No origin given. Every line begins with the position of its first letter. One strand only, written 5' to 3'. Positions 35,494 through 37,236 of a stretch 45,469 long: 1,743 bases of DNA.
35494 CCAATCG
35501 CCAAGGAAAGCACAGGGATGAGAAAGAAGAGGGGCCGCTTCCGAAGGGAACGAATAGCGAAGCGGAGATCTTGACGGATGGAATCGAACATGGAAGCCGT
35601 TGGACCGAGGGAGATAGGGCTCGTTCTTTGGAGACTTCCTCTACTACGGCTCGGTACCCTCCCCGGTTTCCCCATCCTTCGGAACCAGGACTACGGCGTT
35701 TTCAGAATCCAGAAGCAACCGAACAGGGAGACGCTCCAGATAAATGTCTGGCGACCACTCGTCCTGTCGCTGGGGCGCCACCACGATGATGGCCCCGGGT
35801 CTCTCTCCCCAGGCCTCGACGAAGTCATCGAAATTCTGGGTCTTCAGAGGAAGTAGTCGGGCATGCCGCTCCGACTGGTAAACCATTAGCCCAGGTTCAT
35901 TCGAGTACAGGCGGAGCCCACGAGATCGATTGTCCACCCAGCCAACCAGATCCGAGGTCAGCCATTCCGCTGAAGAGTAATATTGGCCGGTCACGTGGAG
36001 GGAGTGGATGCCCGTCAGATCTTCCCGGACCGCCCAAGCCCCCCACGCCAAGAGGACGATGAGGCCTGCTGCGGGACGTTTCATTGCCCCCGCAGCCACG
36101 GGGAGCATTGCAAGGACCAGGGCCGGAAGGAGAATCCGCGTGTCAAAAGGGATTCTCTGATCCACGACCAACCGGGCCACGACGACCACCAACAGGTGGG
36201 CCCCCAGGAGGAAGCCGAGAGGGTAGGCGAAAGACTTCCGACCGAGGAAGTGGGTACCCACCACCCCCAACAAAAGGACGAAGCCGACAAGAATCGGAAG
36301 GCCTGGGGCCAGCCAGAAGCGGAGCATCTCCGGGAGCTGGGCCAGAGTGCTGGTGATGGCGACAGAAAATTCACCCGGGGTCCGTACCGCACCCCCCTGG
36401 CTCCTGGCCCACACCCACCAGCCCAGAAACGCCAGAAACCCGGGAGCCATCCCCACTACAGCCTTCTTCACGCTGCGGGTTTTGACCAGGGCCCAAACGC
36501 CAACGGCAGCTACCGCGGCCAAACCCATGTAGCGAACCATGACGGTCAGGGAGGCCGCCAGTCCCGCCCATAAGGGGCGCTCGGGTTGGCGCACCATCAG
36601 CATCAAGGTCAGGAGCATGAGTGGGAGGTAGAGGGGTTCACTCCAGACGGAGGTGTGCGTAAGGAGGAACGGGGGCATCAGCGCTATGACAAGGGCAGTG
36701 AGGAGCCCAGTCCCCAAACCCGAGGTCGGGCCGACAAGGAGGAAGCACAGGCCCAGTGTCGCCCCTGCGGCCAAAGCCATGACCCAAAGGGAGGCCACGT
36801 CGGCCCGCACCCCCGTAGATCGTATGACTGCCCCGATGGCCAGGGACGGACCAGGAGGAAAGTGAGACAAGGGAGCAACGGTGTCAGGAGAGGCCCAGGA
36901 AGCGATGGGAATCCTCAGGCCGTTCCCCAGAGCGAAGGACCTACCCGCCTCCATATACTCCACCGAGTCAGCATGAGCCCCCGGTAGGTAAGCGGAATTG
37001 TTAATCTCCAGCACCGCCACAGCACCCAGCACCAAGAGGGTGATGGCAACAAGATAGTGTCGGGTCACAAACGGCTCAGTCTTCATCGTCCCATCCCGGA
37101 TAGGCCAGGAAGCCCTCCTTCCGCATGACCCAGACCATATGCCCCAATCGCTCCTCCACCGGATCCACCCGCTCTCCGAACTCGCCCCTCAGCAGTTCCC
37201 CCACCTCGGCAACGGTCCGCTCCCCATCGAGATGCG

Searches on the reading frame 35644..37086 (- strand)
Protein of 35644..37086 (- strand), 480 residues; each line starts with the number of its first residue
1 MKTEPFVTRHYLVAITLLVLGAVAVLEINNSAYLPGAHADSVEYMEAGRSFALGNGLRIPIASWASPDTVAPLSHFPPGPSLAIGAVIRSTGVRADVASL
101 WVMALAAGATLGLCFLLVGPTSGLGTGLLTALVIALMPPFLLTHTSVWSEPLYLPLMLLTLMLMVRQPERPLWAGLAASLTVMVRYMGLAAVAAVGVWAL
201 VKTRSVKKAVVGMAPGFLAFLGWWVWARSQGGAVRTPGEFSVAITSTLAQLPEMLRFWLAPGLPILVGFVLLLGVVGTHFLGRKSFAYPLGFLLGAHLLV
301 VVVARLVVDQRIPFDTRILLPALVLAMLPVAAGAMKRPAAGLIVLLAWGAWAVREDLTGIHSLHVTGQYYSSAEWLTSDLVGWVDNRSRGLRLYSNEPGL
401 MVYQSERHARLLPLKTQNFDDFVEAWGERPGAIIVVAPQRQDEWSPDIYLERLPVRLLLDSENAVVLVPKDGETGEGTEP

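Call 3: search_protein_families(library=pfam, proteins=[window:35644-37086:-], max_evalue=1)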
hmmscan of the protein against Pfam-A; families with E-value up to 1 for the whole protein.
window:35644-37086:- (480 aa): 1 family
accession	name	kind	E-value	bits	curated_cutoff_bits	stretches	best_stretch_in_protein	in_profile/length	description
PF13231.12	PMT_2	-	0.004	17.8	26.1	1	77-226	3-160/160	Dolichyl-phosphate-mannose-protein mannosyltransferase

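Call 4: search_protein_families(library=ncbifam, proteins=[window:35644-37086:-], max_evalue=1)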
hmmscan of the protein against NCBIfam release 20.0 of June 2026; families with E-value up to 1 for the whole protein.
window:35644-37086:- (480 aa): 1 family
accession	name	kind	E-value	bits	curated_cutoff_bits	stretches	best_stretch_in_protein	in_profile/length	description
NF007886.0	PRK10591.1-5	equivalog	0.21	11.6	164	0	298-344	19-64/104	hypothetical protein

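Call 7: find_homologous_proteins(query=window:35644-37086:-)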
Query window:35644-37086:- (480 aa): 14 proteins with E <= 0.001 among 8000 candidates.
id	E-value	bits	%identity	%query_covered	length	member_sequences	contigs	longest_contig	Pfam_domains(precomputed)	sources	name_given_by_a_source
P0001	0.0e+0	1047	100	100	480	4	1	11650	-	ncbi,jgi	-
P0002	3.4e-250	849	82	98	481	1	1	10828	-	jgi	jgi:hypothetical protein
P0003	1.1e-241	821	78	100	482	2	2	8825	-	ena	-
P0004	2.2e-203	694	67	100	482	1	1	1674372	-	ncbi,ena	-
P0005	1.0e-165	570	55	98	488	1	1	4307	-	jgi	-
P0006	9.9e-158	544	56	96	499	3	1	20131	-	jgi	-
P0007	1.1e-156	540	55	96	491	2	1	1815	-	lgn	-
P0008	1.8e-154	533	55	96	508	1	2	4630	-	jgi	jgi:hypothetical protein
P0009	6.9e-152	524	54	98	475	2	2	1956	-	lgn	-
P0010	4.3e-148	512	53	98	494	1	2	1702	-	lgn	-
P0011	4.6e-137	476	49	98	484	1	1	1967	-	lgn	-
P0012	2.4e-128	447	53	82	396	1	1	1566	-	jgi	jgi:hypothetical protein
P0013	2.4e-124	434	53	84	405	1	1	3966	-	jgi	jgi:hypothetical protein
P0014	1.9e-120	421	56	71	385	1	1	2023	-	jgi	jgi:hypothetical protein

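Call 9: find_encoding_contigs(protein=P0004, flank=10000, max_places=3)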
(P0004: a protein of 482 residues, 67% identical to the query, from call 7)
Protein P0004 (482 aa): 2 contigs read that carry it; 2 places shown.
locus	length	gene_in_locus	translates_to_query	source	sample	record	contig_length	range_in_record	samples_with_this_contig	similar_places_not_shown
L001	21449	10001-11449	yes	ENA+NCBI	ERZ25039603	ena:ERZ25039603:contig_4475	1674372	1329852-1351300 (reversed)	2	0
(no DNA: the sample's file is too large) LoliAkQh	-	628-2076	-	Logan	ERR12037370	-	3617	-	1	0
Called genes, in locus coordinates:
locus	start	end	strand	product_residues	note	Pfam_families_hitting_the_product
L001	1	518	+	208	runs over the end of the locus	PF04389:Peptidase_M28 (weak)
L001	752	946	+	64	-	-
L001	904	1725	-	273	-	-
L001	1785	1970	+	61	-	-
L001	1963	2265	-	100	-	PF00326:Peptidase_S9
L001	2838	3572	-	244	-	PF00930:DPPIV_N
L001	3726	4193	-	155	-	-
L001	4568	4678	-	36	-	-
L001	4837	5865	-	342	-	PF08240:ADH_N, PF00107:ADH_zinc_N (faint)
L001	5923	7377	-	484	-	PF01546:Peptidase_M20, PF07687:M20_dimer (weak)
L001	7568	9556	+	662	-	PF03169:OPT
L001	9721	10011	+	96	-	PF05402:PqqD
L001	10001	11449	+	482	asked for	-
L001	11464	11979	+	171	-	-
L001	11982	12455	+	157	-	PF07963:N_methyl, PF22434:PilW_C (weak)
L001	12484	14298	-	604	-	PF00117:GATase, PF02540:NAD_synthase (faint), PF00958:GMP_synt_C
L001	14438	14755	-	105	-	-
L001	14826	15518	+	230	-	-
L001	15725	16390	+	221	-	PF26550:Tricorn_2nd (weak), PF26549:Tricorn_N, PF07676:PD40 (weak)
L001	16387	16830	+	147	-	PF26549:Tricorn_N, PF26550:Tricorn_2nd (weak)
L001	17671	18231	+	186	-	PF14684:Tricorn_C1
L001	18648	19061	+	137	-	PF03572:Peptidase_S41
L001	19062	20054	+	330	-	PF00389:2-Hacid_dh, PF02826:2-Hacid_dh_C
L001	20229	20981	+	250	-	-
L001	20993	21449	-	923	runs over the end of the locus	PF09423:PhoD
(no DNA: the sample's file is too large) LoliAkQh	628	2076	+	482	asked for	-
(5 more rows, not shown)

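Call 10: find_encoding_contigs(protein=P0006, flank=10000, max_places=3)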
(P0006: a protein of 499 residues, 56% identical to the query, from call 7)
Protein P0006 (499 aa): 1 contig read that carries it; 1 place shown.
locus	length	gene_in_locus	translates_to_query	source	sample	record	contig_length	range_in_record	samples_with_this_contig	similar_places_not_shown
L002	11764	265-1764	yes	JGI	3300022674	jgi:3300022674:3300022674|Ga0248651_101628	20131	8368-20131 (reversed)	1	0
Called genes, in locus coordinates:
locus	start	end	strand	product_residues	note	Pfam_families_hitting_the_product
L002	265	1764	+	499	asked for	-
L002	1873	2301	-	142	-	PF08821:CGGC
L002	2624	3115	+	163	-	PF02566:OsmC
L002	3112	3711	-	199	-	PF00440:TetR_N, PF14246:TetR_C_7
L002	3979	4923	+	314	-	PF04055:Radical_SAM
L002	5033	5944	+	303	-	PF01656:CbiA, PF10609:ParA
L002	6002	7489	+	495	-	PF00989:PAS, PF08448:PAS_4, PF13188:PAS_8 (weak), PF13426:PAS_9, PF00158:Sigma54_activat, PF14532:Sigma54_activ_2, PF25601:AAA_lid_14, PF02954:HTH_8, +3 more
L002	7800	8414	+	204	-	PF09941:DUF2173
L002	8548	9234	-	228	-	PF12796:Ank_2, PF13637:Ank_4 (weak), PF13857:Ank_5 (weak), PF00023:Ank (weak), PF12796:Ank_2, PF13857:Ank_5, PF00023:Ank, PF13606:Ank_3, +2 more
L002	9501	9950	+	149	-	-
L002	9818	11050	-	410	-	PF01120:Alpha_L_fucos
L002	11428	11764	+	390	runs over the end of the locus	-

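Call 11: find_encoding_contigs(protein=P0002, flank=10000, max_places=3)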
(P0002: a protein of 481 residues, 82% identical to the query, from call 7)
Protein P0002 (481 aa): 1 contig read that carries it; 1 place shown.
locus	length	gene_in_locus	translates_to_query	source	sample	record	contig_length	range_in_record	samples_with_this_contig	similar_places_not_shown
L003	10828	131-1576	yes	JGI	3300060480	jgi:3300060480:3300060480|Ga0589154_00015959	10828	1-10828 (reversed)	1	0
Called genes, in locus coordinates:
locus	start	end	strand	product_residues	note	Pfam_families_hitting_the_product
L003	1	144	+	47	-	?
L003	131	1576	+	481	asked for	-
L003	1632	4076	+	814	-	PF12704:MacB_PCD, PF02687:FtsX, PF12704:MacB_PCD, PF02687:FtsX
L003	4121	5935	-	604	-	PF00117:GATase, PF02540:NAD_synthase (faint), PF00958:GMP_synt_C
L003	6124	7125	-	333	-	PF02743:dCache_1 (weak)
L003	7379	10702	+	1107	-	PF26549:Tricorn_N, PF07676:PD40, PF26549:Tricorn_N, PF26550:Tricorn_2nd, PF26549:Tricorn_N (weak), PF14684:Tricorn_C1, PF14685:PDZ_Tricorn, PF03572:Peptidase_S41, +2 more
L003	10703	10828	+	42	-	?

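Call 12: find_encoding_contigs(protein=P0003, flank=10000, max_places=3)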
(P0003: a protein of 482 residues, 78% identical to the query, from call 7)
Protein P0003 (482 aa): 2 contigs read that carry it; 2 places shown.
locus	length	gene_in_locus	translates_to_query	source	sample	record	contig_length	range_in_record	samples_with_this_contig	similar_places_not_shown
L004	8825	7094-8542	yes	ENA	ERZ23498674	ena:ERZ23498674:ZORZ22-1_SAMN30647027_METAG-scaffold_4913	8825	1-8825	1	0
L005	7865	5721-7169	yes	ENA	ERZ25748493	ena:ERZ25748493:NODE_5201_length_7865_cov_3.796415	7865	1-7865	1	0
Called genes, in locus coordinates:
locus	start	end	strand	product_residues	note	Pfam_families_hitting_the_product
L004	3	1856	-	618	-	?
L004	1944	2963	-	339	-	PF08240:ADH_N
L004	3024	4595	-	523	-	PF01546:Peptidase_M20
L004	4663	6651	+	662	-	PF03169:OPT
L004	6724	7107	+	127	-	PF05402:PqqD (faint)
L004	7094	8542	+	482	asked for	-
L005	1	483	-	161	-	?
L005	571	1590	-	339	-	PF08240:ADH_N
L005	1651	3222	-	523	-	PF01546:Peptidase_M20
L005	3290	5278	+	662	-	PF03169:OPT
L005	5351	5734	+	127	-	PF05402:PqqD (faint)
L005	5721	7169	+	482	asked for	-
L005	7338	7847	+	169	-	-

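Call 13: find_encoding_contigs(protein=P0005, flank=10000, max_places=3)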
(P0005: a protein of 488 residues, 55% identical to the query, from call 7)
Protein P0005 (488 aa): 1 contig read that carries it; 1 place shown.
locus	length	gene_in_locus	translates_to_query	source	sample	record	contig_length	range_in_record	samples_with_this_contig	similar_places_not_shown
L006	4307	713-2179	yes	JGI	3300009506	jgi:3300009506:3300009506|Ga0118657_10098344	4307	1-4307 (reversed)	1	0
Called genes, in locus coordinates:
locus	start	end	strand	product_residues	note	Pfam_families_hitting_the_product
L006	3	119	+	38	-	?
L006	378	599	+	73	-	-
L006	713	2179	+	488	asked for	-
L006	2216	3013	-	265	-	PF13620:CarboxypepD_reg, PF13715:CarbopepD_reg_2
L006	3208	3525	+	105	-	-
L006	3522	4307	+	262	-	?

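Call 14: find_encoding_contigs(protein=P0008, flank=10000, max_places=3)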
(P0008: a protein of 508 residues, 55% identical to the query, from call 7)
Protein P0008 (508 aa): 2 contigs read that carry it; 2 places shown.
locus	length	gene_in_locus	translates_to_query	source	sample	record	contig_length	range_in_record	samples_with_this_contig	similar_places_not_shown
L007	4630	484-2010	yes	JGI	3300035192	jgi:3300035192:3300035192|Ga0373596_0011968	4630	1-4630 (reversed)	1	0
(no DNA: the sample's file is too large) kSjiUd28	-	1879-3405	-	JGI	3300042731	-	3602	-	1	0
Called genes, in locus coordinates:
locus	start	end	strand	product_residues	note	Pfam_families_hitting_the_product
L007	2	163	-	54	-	?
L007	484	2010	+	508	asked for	-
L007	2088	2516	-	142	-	PF08821:CGGC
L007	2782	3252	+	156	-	PF02566:OsmC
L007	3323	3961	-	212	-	PF00440:TetR_N, PF16925:TetR_C_13 (faint), PF14246:TetR_C_7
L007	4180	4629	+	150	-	?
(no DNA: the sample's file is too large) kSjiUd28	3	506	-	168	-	?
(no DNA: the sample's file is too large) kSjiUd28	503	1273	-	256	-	PF01427:Peptidase_M15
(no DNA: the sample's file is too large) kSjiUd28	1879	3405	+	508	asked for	-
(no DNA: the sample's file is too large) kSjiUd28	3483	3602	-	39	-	?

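Call 19: search_solved_structures(query=A1, max_evalue=10, show_alignments=2)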
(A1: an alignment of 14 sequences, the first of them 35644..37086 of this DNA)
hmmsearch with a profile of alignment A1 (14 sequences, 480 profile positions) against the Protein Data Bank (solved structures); distinct sequences matched with E-value up to 10: 5.
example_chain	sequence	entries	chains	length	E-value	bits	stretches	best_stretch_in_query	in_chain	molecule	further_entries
5myj_AB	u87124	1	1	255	1.1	10.8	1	355-429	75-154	30S ribosomal protein S2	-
6htq_b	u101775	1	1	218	1.3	10.4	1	362-456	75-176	30S ribosomal protein S2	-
5njt_B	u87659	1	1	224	1.4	10.3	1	362-456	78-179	30S ribosomal protein S2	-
7nhk_c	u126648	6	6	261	1.5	10.2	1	363-460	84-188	30S ribosomal protein S2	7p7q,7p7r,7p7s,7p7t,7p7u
3j9w_AB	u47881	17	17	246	1.8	10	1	362-455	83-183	30S ribosomal protein uS2 | 30S ribosomal protein S2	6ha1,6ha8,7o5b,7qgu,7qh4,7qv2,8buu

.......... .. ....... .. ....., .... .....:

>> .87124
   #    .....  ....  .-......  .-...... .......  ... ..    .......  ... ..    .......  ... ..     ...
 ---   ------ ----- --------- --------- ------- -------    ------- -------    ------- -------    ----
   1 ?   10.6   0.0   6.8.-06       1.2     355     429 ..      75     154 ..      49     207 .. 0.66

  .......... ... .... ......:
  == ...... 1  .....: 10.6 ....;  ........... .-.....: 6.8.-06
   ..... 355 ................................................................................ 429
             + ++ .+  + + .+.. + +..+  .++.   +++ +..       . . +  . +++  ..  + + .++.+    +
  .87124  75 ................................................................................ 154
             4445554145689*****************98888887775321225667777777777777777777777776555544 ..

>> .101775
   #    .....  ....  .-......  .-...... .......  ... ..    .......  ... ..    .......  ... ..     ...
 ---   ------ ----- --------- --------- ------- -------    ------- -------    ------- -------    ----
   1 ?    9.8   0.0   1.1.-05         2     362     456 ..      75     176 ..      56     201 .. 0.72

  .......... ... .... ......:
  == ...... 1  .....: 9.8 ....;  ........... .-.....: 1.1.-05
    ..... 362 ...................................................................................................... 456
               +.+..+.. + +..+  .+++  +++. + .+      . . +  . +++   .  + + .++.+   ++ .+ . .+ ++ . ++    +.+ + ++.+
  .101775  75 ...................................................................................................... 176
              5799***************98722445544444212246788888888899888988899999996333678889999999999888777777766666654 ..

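Call 29: predict_structure(alignment_id=A1)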
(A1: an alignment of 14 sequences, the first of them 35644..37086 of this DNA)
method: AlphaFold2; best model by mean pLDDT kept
length: 480 residues; sequences in the alignment: 14
mean_pLDDT: 79.4   pTM: 0.81
mean pLDDT of the five models: 79.4, 79.3, 78.6, 78.0, 74.8
residues with pLDDT >= 90: 147; 70-90: 211; 50-70: 103; < 50: 19
segments of 3 or more residues with pLDDT < 50: 364-372, 474-480
pLDDT, mean of each block of 10 residues (from residue 1): 74 95 80 59 85 89 78 74 93 87 89 92 88 78 58 90 92 95 87 96 95 95 84 59 61 58 66 76 82 90 72 61 83 79 78 65 46 60 78 86 84 85 90 85 88 92 89 43
secondary structure, 60 per line:
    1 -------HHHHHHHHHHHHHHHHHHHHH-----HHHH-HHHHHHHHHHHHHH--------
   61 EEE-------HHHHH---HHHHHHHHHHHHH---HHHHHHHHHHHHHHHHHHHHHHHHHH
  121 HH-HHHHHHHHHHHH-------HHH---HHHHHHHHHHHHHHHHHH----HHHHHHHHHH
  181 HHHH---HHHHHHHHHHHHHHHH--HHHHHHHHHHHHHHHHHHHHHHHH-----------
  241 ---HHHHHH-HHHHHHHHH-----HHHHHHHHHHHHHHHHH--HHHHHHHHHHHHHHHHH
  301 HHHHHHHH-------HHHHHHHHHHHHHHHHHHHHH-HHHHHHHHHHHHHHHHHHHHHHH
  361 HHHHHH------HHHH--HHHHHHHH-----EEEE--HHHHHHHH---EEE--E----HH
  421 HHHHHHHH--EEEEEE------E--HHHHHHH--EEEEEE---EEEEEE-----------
elements in order: H8-28 H34-37 H39-52 E61-63 H71-75 H79-91 H95-122 H124-135 H149-166 H171-184 H188-203 H206-229 H244-249 H251-259 H265-281 H284-308 H316-336 H338-366 H373-376 H379-386 E392-395 H398-405 E409-411 H419-428 E431-436 H446-452 E455-460 E464-469

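Call 32: fold_search(model_id=the predicted structure, library=pdb)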
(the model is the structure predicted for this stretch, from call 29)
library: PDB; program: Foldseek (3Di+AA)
matches with E <= 10: 317; with E <= 0.001: 11
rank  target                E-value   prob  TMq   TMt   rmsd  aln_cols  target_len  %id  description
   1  9n9j_I                9.3e-06  1.00  0.55  0.40  14.7       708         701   12  Structure of a GRP94 folding intermediate engaged with a CCDC134- and FKBP11-bound secretory translocon (released 2025-11-19)
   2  5f15                  1.5e-05  1.00  0.56  0.51   9.3       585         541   13  Crystal Structure of ArnT from Cupriavidus metallidurans bound to Undecaprenyl phosphate (released 2016-02-17)
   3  6ftg_5                2.2e-05  1.00  0.52  0.41  14.7       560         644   14  Subtomogram average of OST-containing ribosome-translocon complexes from canine rough microsomal membranes (released 2018-03-21)
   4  6s7o_A                2.3e-05  1.00  0.53  0.41  12.9       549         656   14  Cryo-EM structure of human oligosaccharyltransferase complex OST-A (released 2019-12-18)
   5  5ezm                  4.6e-05  1.00  0.56  0.51   8.2       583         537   14  Crystal Structure of ArnT from Cupriavidus metallidurans in the apo state (released 2016-02-17)
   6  8age_A                5.2e-05  1.00  0.52  0.41   9.0       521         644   16  Structure of yeast oligosaccharylransferase complex with acceptor peptide bound (released 2022-12-07)
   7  8agb_A                1.2e-04  1.00  0.50  0.40  11.7       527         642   14  Structure of yeast oligosaccharylransferase complex with lipid-linked oligosaccharide bound (released 2022-12-07)
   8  3wak                  2.3e-04  1.00  0.46  0.29   9.6       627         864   11  Crystal structure of the Archaeoglobus fulgidus oligosaccharyltransferase (O29867_ARCFU) in the apo form (released 2013-10-30)
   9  7e9s_A                4.0e-04  1.00  0.46  0.28  14.7       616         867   10  Archaeal oligosaccharyltransferase AglB from Archaeoglobus fulgidus in complex with an inhibitory peptide and a dolich (released 2021-09-08)
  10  6gxc_A                4.7e-04  1.00  0.51  0.37  11.9       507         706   11  Bacterial oligosaccharyltransferase PglB in complex with an inhibitory peptide and a reactive lipid-linked oligosaccha (released 2018-11-14)
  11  8if8_B                7.8e-04  1.00  0.44  0.37  13.2       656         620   13  Arabinosyltransferase AftA (released 2023-05-31)
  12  8if8_C                2.3e-03  1.00  0.43  0.36  13.3       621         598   13  Arabinosyltransferase AftA (released 2023-05-31)
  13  9dlh                  8.0e-03  1.00  0.46  0.38   6.1       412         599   16  donor substrate analog-bound AftB (released 2025-06-25)
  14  9s6u_A                9.0e-03  1.00  0.43  0.39  10.3       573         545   10  Ternary cryo-EM structure of human ALG9 with Dol25-PP-GlcNAc2Man8, Dol25-P-Man and Fab (released 2026-03-18)
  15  8imx_U                1.9e-02  0.99  0.35  0.38  13.2       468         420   12  Cryo-EM structure of GPI-T with a chimeric GPI-anchored protein (released 2023-08-16)
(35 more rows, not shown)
